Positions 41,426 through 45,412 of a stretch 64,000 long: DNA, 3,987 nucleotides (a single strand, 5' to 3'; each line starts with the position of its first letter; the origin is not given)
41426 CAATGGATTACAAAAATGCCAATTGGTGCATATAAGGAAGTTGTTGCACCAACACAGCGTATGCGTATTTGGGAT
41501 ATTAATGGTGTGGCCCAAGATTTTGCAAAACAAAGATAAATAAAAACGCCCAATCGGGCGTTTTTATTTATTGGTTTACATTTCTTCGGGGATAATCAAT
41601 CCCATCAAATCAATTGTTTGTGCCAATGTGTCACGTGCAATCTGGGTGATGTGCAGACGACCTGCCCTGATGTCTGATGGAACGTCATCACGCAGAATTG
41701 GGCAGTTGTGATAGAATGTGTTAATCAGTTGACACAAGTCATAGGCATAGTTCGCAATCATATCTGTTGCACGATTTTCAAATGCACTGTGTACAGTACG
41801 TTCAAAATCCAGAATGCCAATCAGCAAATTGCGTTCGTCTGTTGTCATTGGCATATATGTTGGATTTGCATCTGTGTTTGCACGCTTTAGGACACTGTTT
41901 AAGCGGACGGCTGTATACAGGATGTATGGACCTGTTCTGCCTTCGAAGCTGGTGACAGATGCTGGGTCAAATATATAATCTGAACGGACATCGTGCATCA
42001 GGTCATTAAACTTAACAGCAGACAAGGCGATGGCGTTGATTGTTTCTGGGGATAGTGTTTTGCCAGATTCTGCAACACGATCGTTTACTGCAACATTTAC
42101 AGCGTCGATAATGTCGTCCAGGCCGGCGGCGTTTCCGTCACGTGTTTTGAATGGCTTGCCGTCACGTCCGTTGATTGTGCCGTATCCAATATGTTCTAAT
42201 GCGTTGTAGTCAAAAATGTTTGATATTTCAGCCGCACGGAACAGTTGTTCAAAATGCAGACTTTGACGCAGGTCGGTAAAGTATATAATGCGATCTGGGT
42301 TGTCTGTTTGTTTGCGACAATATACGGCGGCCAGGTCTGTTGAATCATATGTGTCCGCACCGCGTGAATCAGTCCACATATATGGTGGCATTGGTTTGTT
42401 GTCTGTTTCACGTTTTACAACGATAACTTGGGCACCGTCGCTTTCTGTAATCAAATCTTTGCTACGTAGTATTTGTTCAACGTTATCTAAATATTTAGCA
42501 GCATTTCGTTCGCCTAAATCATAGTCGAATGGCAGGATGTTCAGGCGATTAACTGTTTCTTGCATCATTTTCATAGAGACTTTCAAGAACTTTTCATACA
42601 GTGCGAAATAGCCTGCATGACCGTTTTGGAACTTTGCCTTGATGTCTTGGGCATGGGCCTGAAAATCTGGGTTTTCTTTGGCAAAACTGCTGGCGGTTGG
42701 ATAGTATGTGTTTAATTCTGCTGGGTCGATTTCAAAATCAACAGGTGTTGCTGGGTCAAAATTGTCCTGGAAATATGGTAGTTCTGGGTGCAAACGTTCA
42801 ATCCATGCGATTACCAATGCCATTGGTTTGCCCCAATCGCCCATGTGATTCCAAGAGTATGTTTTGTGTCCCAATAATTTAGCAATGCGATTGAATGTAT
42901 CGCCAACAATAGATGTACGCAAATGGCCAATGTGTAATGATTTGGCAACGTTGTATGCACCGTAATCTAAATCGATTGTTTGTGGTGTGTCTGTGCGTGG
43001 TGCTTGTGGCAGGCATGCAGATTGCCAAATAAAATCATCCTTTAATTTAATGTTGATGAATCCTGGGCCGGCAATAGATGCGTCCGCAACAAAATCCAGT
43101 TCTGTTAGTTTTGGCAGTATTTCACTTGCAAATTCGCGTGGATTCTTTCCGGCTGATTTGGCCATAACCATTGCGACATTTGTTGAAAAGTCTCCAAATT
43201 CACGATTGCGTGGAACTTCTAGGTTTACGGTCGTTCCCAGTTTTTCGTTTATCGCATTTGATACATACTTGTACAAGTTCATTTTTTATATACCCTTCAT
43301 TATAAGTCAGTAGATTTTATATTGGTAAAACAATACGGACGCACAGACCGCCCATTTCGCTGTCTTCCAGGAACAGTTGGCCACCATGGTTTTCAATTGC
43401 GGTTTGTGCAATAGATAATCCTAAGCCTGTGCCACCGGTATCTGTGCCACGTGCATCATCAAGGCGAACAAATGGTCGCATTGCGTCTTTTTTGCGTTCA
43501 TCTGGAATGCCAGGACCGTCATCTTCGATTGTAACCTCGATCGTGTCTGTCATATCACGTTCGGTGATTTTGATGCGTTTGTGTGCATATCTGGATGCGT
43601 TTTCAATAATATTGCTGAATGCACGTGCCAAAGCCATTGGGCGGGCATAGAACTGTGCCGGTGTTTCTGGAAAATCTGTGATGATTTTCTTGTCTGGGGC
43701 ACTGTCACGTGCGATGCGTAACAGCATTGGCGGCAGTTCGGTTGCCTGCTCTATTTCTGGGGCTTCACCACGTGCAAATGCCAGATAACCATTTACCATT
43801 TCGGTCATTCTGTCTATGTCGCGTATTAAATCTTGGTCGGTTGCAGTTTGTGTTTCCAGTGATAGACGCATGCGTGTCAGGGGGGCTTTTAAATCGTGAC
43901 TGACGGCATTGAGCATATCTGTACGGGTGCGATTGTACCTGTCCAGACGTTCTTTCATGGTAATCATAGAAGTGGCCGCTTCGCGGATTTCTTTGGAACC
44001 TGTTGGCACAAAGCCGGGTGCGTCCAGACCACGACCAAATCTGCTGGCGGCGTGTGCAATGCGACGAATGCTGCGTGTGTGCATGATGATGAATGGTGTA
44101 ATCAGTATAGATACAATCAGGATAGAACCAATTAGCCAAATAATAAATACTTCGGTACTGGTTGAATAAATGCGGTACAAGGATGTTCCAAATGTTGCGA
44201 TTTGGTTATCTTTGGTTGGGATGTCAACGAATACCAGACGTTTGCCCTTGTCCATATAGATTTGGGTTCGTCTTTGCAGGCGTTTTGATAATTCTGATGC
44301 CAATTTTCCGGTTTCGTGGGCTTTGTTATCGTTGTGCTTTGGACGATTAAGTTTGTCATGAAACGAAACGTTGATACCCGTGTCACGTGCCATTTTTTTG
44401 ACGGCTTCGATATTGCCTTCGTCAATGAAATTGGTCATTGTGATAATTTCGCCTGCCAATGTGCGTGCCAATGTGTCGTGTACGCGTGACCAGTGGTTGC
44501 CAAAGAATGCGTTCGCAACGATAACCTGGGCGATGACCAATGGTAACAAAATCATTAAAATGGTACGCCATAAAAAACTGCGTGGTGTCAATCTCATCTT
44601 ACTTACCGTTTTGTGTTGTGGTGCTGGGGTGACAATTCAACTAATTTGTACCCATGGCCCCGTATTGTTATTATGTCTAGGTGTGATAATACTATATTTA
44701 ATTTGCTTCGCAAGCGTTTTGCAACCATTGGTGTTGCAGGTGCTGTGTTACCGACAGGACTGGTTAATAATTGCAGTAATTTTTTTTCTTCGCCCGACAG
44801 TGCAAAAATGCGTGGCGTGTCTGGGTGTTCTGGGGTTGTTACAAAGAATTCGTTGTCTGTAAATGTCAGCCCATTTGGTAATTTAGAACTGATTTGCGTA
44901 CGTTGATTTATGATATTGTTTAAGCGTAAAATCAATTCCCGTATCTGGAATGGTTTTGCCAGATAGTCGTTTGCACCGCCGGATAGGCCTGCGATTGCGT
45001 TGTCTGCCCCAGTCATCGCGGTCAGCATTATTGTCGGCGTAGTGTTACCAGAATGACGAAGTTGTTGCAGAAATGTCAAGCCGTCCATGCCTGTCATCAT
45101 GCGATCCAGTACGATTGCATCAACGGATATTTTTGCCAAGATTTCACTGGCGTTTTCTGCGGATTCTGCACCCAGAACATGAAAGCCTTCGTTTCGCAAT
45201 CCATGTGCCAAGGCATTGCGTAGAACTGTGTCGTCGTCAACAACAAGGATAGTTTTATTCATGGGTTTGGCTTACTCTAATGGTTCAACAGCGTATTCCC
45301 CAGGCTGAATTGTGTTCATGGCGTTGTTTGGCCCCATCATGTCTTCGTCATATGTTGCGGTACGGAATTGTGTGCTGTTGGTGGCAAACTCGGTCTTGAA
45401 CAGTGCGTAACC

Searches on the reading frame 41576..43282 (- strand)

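Call 25: search_protein_families(library=pfam, proteins=[window:41576-43282:-], max_evalue=0.001)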
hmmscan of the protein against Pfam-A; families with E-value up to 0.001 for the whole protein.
window:41576-43282:- (568 aa): 3 families
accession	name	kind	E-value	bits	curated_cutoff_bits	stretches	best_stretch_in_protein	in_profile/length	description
PF00750.26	tRNA-synt_1d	-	1.3e-59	202.4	23.3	1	96-439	15-348/349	tRNA synthetases class I (R), catalytic domain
PF05746.21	DALR_1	-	3.4e-22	79.2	22.3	1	454-568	1-117/117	DALR anticodon binding domain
PF03485.21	Arg_tRNA_synt_N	-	1.6e-20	73.9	21.5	1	5-80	5-85/85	Arginyl tRNA synthetase N terminal domain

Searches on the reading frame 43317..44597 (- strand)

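Call 25: search_protein_families(library=pfam, proteins=[window:43317-44597:-], max_evalue=0.001)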
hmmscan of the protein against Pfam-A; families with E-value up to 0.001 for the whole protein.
window:43317-44597:- (426 aa): 5 families
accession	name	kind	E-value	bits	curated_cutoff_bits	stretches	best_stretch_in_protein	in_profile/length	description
PF02518.31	HATPase_c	-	4e-22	79.2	26.4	1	320-425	3-108/111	Histidine kinase-, DNA gyrase B-, and HSP90-like ATPase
PF00512.31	HisKA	-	2e-07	31.4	26.9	1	225-279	2-65/66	His Kinase A (phospho-acceptor) domain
PF13581.12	HATPase_c_2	-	2.3e-05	24.8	27.4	1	321-397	34-105/127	Histidine kinase-like ATPase domain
PF13589.12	HATPase_c_3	-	9.5e-05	22.9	25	1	323-399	3-82/137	Histidine kinase-, DNA gyrase B-, and HSP90-like ATPase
PF00672.30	HAMP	-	0.00043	21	25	0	173-219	6-52/53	HAMP domain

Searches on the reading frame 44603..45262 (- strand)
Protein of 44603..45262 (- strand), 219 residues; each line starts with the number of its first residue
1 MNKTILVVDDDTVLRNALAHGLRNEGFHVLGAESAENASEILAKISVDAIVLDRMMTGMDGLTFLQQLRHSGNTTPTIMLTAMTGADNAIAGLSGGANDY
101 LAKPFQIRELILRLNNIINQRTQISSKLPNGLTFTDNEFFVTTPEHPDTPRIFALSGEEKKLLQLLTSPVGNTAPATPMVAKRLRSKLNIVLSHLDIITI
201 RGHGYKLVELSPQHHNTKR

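Call 26: search_protein_families(library=pfam, proteins=[window:44603-45262:-], max_evalue=0.001)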
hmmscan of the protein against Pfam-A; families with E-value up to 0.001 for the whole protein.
window:44603-45262:- (219 aa): 1 family
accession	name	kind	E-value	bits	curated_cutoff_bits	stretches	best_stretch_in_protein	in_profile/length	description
PF00072.30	Response_reg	-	3.6e-27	95.2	30.2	1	5-114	1-110/111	Response regulator receiver domain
